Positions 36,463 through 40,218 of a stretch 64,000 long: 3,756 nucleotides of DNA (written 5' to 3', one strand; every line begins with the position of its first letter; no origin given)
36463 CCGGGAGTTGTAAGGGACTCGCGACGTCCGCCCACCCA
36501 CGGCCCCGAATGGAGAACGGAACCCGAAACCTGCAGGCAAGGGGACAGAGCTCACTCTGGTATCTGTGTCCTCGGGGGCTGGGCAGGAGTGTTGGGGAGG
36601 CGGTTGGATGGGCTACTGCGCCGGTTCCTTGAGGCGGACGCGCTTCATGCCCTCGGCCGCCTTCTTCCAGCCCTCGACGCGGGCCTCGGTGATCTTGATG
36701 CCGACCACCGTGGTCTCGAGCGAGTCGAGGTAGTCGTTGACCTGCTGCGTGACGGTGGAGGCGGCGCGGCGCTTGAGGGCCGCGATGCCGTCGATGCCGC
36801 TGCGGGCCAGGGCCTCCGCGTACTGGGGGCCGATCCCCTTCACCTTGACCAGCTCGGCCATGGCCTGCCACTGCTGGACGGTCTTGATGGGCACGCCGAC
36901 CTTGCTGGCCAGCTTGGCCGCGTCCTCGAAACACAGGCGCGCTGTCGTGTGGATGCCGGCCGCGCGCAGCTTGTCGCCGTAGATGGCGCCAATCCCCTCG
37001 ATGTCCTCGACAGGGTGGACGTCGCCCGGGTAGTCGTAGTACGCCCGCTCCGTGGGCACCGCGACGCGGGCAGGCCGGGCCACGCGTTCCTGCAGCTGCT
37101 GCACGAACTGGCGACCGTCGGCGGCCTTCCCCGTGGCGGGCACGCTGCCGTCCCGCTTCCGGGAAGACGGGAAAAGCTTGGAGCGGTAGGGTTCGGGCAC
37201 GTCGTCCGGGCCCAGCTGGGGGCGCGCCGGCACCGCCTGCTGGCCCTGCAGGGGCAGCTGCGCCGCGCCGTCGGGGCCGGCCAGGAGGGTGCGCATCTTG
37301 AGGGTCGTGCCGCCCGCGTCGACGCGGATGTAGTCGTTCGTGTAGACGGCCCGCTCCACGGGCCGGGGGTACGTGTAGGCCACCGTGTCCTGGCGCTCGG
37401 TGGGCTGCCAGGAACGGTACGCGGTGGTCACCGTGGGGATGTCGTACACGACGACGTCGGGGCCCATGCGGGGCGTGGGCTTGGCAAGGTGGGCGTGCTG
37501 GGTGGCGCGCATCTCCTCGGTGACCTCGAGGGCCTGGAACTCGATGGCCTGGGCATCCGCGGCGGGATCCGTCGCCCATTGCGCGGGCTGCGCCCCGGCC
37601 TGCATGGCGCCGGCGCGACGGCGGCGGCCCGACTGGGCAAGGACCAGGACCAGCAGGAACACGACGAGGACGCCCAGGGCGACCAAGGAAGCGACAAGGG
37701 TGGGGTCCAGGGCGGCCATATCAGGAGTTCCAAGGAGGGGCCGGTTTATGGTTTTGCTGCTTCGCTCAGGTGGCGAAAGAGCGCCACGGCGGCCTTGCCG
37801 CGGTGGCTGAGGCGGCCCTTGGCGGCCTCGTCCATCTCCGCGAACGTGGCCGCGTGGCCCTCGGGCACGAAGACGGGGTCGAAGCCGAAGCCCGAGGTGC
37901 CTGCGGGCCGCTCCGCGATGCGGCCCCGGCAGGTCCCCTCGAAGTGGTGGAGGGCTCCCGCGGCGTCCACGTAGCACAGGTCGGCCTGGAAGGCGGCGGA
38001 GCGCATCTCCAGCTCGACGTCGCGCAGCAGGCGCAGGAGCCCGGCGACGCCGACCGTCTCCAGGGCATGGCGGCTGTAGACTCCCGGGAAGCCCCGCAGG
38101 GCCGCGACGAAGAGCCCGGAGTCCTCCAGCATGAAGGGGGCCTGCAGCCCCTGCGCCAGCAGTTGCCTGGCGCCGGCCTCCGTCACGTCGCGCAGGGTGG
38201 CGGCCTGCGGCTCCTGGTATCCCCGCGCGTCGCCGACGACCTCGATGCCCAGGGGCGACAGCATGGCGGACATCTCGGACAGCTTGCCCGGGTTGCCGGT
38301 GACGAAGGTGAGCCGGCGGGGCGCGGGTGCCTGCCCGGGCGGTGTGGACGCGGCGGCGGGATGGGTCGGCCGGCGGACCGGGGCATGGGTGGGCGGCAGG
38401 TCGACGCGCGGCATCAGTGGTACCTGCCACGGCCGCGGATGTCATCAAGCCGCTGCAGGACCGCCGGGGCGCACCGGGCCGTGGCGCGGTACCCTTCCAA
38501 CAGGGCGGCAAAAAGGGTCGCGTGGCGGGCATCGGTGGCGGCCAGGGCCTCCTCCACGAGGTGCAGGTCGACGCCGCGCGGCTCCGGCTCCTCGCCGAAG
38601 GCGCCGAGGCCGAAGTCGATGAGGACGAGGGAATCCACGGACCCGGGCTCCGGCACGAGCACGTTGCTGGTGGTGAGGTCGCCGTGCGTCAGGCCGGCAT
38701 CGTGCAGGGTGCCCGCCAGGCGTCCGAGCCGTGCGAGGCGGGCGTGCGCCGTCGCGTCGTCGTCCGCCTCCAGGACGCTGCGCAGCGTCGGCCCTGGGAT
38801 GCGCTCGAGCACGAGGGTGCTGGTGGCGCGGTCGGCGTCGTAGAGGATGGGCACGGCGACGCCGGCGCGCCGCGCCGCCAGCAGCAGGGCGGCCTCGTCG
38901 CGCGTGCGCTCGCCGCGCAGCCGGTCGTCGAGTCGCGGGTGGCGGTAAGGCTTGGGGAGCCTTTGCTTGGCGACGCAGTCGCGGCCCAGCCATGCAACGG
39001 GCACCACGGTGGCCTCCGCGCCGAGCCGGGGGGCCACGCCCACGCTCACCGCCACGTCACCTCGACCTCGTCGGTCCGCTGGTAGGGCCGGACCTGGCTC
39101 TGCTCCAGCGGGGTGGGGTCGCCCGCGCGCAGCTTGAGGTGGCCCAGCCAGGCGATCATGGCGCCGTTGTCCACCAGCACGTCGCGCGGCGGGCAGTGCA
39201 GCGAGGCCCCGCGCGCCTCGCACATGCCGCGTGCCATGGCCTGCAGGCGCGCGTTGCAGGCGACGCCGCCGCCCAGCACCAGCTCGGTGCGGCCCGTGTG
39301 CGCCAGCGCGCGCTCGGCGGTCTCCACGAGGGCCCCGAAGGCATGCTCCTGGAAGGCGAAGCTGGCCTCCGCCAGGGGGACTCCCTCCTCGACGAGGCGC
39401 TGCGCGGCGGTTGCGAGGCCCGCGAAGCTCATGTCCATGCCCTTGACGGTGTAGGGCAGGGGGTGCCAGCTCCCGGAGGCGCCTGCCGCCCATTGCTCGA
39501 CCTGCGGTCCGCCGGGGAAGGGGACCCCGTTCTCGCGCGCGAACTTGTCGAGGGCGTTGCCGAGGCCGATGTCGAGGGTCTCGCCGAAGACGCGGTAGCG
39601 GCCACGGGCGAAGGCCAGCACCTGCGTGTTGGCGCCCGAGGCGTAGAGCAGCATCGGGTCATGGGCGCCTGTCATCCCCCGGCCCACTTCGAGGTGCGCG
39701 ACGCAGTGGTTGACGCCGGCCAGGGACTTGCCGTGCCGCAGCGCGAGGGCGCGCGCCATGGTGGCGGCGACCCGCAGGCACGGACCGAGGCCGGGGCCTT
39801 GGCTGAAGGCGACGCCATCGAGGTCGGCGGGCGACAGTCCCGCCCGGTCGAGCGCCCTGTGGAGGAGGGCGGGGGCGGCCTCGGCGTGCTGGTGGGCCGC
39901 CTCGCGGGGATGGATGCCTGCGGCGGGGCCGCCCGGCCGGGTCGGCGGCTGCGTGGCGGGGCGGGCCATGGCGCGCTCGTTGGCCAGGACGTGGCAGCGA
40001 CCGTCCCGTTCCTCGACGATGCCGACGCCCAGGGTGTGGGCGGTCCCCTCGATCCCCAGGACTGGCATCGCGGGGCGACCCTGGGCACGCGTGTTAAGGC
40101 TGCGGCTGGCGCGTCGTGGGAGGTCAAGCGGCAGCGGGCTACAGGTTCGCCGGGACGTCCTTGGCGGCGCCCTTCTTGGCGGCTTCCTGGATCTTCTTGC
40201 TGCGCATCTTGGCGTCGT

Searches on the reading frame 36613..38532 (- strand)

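Call 40: search_protein_families(library=pfam, proteins=[window:36613-38532:-])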
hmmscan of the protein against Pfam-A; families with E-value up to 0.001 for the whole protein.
window:36613-38532:- (639 aa): 2 families
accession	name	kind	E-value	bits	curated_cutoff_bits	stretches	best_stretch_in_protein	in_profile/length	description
PF14229.12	DUF4332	-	1.2e-15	58.2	23.2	1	513-626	2-119/122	Domain of unknown function (DUF4332)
PF14520.12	HHH_5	-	4.4e-11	43.5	27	2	509-556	5-52/57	Helix-hairpin-helix domain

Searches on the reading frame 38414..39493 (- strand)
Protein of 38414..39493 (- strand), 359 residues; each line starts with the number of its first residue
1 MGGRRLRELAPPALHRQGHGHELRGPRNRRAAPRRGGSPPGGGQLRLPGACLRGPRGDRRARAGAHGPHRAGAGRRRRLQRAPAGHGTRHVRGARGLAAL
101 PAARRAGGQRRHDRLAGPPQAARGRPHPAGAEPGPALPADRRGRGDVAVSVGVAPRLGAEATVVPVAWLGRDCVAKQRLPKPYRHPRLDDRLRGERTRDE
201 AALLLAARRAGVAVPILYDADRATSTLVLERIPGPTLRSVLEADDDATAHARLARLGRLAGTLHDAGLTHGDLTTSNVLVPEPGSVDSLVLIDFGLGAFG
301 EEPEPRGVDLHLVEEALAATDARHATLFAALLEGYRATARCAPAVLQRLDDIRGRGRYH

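Call 40: search_protein_families(library=pfam, proteins=[window:38414-39493:-])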
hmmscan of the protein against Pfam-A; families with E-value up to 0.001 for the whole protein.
window:38414-39493:- (359 aa): 4 families
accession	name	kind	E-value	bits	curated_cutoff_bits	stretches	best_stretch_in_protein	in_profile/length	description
PF06293.20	Kdo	-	4.4e-07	30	21.3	1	194-294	55-166/207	Lipopolysaccharide kinase (Kdo/WaaP) family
PF01636.29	APH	-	1.4e-06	28.7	23.2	0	195-266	35-110/239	Phosphotransferase enzyme family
PF03109.22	ABC1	-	5.2e-05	22.9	22.9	1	210-297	128-214/244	ABC1 atypical kinase-like domain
PF01163.29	RIO1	-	0.00017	21.7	22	1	197-294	55-148/187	RIO domain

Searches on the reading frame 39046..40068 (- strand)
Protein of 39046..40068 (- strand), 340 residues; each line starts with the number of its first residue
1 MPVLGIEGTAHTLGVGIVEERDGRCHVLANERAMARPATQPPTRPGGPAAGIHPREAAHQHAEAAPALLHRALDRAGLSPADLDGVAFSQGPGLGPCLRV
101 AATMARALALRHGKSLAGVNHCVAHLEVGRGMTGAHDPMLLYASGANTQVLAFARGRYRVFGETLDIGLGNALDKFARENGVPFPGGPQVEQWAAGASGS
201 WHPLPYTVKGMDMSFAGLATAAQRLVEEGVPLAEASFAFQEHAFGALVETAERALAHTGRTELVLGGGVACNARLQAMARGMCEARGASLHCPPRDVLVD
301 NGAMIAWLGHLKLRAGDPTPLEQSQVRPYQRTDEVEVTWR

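Call 40: search_protein_families(library=pfam, proteins=[window:39046-40068:-])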
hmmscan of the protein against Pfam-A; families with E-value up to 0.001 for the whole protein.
window:39046-40068:- (340 aa): 2 families
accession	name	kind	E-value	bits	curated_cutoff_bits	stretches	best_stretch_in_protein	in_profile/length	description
PF00814.31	TsaD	-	2.8e-72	244.1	24.8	1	50-307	18-264/264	tRNA N6-adenosine threonylcarbamoyltransferase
PF22521.2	HypF_C_2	-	1.4e-06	28.7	27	1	200-293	132-227/241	Carbamoyltransferase, Kae1-like Domain, second subdomain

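Call 41: find_homologous_proteins(query=window:39046-40068:-, max_evalue=1e-60)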
Query window:39046-40068:- (340 aa): 7951 proteins with E <= 1e-60 among 8000 candidates; the best 120 are listed.
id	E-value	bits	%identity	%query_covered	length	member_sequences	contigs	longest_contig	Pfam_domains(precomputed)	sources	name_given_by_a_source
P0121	1.6e-224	763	100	100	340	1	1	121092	PF00814.32,PF22521.3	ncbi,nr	ncbi:MAG TPA: bifunctional N(6)-L-threonylcarbamoyladenine synthase/serine/threonine protein kinase 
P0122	5.4e-195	666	88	99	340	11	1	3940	PF00814.32,PF22521.3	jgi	jgi:universal protein Kae1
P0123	1.1e-194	665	86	100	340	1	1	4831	PF00814.32,PF22521.3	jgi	jgi:universal protein Kae1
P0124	1.8e-189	647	86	100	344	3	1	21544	PF00814.32,PF22521.3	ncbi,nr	ncbi:MAG TPA: bifunctional N(6)-L-threonylcarbamoyladenine synthase/serine/threonine protein kinase 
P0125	6.2e-162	557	76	100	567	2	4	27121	PF06293.21,PF00814.32,PF22521.3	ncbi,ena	-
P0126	2.9e-161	555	77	100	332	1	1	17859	PF00814.32,PF22521.3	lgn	-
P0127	4.4e-160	551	75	100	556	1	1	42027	PF06293.21,PF00814.32,PF22521.3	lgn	-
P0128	8.9e-160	550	77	100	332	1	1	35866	PF00814.32,PF22521.3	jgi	jgi:universal protein Kae1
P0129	1.5e-159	549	75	100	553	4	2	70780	PF06293.21,PF00814.32,PF22521.3,PF03109.23,PF01636.30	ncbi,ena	ncbi:MAG: bifunctional N(6)-L-threonylcarbamoyladenine synthase/serine/threonine protein kinase [Can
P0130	3.2e-159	548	74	100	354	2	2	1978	PF00814.32,PF22521.3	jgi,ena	-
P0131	4.6e-159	547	75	100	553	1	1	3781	PF06293.21,PF00814.32,PF22521.3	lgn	-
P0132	9.0e-159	546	75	100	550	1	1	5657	PF06293.21,PF00814.32,PF22521.3,PF01163.29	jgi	jgi:bifunctional N6-L-threonylcarbamoyladenine synthase / protein kinase Bud32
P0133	1.8e-158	545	75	100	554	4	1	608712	PF06293.21,PF00814.32,PF22521.3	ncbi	ncbi:MAG: bifunctional N(6)-L-threonylcarbamoyladenine synthase/serine/threonine protein kinase [bac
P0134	3.2e-158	545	76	100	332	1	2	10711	PF00814.32,PF22521.3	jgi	jgi:N6-L-threonylcarbamoyladenine synthase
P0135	3.8e-158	544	75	100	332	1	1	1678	PF00814.32,PF22521.3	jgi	jgi:universal protein Kae1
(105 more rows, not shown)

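Call 42: find_encoding_contigs(protein=P0121, flank=10000, max_places=4)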
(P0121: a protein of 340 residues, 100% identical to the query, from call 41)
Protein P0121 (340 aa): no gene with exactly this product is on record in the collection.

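Call 43: find_encoding_contigs(protein=P0124, flank=10000, max_places=4)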
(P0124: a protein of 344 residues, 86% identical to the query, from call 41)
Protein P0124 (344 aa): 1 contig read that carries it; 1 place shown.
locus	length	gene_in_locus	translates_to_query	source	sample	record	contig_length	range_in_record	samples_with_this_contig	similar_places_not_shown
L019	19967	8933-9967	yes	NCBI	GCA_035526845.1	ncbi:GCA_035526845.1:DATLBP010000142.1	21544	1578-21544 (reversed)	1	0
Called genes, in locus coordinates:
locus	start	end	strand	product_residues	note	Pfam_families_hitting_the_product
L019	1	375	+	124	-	?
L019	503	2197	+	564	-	-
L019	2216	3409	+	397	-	PF01966:HD, PF19276:HD_assoc_2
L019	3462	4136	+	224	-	-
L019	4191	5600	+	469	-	PF02163:Peptidase_M50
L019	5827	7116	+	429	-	-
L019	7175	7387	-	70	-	-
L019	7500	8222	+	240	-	PF00702:Hydrolase, PF12710:HAD, PF13419:HAD_2, PF13242:Hydrolase_like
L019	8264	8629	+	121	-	PF18446:DUF5611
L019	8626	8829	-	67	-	-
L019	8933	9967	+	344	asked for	PF00814:TsaD, PF22521:HypF_C_2 (weak)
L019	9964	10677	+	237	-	PF06293:Kdo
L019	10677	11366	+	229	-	PF01725:Ham1p_like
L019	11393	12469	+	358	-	PF14229:DUF4332, PF14520:HHH_5 (faint)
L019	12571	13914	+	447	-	PF00989:PAS (weak), PF13426:PAS_9, PF01040:UbiA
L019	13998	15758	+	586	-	PF00989:PAS (weak), PF08447:PAS_3, PF08448:PAS_4, PF13581:HATPase_c_2 (faint), PF00512:HisKA, PF02518:HATPase_c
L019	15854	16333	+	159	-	PF00072:Response_reg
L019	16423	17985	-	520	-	PF12802:MarR_2 (faint)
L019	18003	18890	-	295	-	-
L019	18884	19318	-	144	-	-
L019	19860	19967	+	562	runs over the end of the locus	?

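Call 51: find_encoding_contigs(protein=P0122, flank=10000, max_places=10)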
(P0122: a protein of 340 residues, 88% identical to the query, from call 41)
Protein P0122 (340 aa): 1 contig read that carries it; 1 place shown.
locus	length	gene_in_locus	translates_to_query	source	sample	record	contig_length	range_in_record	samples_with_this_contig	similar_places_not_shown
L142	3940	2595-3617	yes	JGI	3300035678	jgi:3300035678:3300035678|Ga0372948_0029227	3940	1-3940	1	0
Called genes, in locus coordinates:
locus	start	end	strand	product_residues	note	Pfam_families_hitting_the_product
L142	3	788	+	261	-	?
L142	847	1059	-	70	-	-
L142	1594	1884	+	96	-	PF00702:Hydrolase, PF13419:HAD_2, PF13242:Hydrolase_like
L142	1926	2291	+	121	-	PF18446:DUF5611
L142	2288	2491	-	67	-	-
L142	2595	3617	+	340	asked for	PF00814:TsaD, PF22521:HypF_C_2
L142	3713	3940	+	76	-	?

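Call 52: find_encoding_contigs(protein=P0123, flank=10000, max_places=10)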
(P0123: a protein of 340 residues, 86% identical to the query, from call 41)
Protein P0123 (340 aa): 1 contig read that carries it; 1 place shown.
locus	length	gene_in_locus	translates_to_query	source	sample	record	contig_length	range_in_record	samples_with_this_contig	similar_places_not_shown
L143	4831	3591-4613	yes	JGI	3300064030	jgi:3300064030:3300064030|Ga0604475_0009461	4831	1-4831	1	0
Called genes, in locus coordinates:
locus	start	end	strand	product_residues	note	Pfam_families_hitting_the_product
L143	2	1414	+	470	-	?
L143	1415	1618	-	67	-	-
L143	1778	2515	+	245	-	PF00702:Hydrolase, PF12710:HAD, PF13419:HAD_2, PF13242:Hydrolase_like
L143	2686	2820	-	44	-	-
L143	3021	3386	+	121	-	PF18446:DUF5611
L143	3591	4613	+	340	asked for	PF00814:TsaD, PF22521:HypF_C_2 (weak)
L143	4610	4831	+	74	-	?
